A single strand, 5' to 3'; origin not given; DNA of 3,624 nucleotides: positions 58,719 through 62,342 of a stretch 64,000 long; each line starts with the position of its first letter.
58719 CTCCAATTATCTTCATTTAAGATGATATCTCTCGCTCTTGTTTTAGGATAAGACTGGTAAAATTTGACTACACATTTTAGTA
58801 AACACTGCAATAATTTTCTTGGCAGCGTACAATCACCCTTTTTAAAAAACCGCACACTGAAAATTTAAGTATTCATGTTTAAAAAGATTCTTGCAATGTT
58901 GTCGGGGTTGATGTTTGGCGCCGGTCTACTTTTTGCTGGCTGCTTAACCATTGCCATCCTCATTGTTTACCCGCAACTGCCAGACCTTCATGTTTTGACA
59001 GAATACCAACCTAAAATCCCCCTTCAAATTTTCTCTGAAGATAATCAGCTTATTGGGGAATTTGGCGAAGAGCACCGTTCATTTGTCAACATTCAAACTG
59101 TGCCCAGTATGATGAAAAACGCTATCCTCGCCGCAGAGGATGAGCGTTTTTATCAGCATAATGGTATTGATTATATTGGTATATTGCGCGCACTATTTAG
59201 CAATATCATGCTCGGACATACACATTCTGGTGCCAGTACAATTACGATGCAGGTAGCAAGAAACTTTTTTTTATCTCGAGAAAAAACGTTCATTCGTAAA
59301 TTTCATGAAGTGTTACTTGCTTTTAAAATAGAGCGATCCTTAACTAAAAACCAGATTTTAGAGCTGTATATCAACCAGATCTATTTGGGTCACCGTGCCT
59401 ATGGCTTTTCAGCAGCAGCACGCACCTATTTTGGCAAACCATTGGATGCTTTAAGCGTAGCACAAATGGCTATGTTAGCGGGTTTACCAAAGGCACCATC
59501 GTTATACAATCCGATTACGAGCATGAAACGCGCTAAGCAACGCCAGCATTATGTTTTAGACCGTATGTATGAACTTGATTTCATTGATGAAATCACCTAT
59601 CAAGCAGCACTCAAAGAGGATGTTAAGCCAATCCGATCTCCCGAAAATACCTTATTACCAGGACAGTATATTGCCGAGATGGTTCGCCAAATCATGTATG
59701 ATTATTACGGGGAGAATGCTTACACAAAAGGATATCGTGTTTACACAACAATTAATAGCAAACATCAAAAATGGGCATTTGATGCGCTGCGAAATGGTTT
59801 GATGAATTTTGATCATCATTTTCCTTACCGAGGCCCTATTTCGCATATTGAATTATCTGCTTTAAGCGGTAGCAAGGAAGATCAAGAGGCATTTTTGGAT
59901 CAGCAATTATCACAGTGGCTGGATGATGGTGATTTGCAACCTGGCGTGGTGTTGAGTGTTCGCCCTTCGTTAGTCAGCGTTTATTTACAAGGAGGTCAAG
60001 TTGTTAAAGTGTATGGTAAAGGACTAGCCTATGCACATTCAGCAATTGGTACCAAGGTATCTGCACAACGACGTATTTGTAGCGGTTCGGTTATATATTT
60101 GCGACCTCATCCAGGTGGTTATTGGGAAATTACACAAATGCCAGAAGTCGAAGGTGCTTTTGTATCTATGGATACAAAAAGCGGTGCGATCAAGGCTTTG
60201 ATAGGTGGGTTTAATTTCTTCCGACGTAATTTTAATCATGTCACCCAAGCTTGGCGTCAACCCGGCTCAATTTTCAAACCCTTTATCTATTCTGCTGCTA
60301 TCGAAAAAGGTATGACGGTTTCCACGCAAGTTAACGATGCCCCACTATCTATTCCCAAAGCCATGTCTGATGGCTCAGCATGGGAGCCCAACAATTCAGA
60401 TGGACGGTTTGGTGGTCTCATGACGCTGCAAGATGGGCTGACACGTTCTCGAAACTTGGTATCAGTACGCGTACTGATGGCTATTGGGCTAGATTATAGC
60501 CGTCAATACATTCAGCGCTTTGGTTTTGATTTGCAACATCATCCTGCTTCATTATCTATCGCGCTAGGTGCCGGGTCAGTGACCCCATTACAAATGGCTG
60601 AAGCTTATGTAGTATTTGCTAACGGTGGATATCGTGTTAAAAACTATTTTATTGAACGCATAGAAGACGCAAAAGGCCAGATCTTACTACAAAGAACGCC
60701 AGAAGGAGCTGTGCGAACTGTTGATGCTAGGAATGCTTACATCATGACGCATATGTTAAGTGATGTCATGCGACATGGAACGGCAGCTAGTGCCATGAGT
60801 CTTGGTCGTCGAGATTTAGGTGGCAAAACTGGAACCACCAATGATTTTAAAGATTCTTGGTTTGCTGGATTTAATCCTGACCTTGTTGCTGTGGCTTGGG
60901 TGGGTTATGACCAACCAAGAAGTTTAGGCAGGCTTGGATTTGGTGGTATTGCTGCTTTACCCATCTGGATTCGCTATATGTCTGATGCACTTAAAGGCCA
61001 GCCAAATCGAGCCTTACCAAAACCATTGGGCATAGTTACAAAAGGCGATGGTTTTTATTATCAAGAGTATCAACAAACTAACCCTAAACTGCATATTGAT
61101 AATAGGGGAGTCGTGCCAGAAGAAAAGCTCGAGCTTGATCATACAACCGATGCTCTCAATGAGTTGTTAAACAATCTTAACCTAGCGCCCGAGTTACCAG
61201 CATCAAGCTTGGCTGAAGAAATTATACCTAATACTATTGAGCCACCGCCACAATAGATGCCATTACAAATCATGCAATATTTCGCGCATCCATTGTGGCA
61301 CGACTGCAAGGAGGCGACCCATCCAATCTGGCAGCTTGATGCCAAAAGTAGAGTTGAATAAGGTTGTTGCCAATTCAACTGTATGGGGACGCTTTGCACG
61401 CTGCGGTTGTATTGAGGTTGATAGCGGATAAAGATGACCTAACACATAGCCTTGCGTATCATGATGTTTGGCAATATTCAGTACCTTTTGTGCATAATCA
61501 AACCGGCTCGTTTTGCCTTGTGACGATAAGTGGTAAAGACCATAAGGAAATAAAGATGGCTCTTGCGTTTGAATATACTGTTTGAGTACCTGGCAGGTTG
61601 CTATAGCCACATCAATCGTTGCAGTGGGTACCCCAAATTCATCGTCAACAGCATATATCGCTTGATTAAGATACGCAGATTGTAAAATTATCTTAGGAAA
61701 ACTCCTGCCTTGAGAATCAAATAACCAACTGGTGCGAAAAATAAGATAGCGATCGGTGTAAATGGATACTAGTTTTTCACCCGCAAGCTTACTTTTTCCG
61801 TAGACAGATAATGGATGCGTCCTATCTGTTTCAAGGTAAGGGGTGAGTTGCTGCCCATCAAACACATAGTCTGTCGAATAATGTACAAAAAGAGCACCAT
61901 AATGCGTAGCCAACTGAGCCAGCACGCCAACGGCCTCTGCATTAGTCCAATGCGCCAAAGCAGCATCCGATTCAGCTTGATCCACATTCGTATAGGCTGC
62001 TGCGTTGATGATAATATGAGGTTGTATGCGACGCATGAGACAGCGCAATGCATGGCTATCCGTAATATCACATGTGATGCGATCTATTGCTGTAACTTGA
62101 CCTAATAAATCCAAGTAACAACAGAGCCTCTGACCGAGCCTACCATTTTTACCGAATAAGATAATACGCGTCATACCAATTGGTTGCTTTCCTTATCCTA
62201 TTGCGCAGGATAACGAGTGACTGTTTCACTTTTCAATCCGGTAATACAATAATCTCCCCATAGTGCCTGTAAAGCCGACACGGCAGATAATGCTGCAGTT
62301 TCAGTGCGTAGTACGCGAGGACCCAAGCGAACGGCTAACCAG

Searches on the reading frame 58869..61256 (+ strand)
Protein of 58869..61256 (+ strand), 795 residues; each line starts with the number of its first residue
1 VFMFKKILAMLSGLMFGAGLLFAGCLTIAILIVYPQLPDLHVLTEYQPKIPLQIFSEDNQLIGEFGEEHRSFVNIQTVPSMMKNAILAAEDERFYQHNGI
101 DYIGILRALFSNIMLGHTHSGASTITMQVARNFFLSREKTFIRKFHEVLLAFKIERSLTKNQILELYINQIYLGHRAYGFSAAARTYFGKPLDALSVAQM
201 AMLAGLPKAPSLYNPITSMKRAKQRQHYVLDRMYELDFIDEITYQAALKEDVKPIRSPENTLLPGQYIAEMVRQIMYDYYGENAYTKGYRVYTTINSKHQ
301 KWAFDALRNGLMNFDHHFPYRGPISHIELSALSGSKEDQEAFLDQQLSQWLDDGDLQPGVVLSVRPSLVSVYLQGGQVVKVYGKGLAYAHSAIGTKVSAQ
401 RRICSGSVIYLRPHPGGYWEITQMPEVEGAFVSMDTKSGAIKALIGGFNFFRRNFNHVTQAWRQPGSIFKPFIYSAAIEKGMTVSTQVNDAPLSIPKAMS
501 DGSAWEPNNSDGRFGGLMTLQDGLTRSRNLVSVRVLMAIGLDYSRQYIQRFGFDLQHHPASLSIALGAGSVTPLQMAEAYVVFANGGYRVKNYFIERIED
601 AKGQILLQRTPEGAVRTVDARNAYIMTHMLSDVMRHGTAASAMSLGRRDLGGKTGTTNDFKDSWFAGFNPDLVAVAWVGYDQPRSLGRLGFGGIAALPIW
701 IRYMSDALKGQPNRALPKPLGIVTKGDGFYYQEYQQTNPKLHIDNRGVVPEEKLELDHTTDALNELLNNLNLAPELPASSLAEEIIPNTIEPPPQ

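Call 80: search_protein_families(library=ncbifam, max_evalue=1e-40, proteins=[window:58869-61256:+])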
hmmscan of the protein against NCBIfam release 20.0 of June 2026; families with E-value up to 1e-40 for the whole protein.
window:58869-61256:+ (795 aa): 12 families
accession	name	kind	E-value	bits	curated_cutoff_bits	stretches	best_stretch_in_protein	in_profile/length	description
NF008643.0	PRK11636.1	equivalog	7.4e-189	629.9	1263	1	22-624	18-621/850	peptidoglycan glycosyltransferase/peptidoglycan DD-transpeptidase MrcA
TIGR02074.1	PBP_1a_fam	subfamily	4e-186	619.9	508.75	1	69-709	1-534/535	PBP1A family penicillin-binding protein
NF051885.1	tranpepglycosPbpC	equivalog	9e-144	480.4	900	2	427-720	324-606/632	multimodular transpeptidase-transglycosylase PbpC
TIGR02071.1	PBP_1b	equivalog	1.6e-123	413.4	717.75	2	51-313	125-394/729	penicillin-binding protein 1B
NF007061.0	PRK09506.1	equivalog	4.4e-99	332.4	1120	2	423-706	464-745/825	bifunctional glycosyl transferase/transpeptidase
TIGR02073.1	PBP_1c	equivalog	2.6e-96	323.9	494.2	2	68-310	31-263/728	penicillin-binding protein 1C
NF011423.0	PRK14850.1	equivalog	2.4e-90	304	1275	2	68-315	155-406/764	penicillin-binding protein 1b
NF038276.1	strep_PBP2A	exception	6.2e-88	295.8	1100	2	427-682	352-610/716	penicillin-binding protein PBP2A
NF038272.1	strep_PBP1A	exception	1.7e-83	281.1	1075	1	50-306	49-311/658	penicillin-binding protein PBP1A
NF038274.1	strep_PBP1B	exception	7.5e-64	216.3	1225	0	427-688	377-643/745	penicillin-binding protein PBP1B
NF008414.0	PRK11240.1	equivalog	3e-55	187.6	1121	0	70-252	64-245/774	peptidoglycan glycosyltransferase PbpC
NF010008.0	PRK13481.1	equivalog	4.7e-43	147.4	270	1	67-249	77-265/269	glycosyltransferase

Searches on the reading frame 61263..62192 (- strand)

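Call 80: search_protein_families(library=ncbifam, max_evalue=1e-40, proteins=[window:61263-62192:-])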
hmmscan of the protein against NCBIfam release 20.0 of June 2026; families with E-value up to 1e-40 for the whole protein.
window:61263-62192:- (309 aa): 2 families
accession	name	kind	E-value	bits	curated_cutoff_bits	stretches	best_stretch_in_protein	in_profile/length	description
TIGR01214.1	rmlD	equivalog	4.5e-77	259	224.05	1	9-298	1-282/285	dTDP-4-dehydrorhamnose reductase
NF007440.0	PRK09987.1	equivalog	1.1e-66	225.2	308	1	9-291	2-283/299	dTDP-4-dehydrorhamnose reductase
